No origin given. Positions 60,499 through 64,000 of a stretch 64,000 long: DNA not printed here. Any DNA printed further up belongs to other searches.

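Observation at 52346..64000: Receptor-binding super-module: six tandem LamG-like paralogues between two tail-fibre-like proteins and a giant beta-helix repeat protein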

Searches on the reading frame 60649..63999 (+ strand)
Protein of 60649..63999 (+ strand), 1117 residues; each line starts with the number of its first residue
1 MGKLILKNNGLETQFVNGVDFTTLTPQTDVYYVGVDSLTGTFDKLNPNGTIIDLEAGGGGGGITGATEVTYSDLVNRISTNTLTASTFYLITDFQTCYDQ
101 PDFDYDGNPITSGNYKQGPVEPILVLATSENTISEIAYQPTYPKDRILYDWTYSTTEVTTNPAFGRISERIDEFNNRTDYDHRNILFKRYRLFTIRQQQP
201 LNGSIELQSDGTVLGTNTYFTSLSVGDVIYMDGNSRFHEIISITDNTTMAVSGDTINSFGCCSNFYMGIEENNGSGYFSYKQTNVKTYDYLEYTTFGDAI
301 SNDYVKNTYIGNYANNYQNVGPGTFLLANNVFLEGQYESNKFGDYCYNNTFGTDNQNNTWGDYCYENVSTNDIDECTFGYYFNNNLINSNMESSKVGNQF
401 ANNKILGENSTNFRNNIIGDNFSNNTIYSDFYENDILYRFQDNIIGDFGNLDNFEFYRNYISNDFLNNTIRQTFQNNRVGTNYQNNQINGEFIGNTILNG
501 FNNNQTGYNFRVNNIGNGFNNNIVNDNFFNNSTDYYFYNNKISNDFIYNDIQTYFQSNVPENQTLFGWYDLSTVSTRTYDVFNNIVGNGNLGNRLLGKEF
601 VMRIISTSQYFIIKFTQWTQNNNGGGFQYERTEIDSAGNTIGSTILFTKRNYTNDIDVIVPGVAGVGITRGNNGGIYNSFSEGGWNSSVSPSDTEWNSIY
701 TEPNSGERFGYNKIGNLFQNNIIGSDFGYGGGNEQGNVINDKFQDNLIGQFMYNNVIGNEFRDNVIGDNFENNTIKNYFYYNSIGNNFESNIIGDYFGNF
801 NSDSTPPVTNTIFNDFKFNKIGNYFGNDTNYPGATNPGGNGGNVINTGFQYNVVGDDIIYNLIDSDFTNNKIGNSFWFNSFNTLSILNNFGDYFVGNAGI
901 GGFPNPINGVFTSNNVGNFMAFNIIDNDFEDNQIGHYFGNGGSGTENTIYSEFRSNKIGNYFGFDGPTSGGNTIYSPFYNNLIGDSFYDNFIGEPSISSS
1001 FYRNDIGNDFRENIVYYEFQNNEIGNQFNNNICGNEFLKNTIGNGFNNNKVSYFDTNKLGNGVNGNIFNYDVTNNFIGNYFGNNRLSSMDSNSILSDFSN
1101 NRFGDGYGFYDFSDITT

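Call 10: search_protein_families(library=phrogs, proteins=[window:60649-63999:+], max_evalue=0.01)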
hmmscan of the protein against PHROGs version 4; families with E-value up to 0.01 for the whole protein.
window:60649-63999:+ (1117 aa): 0 families
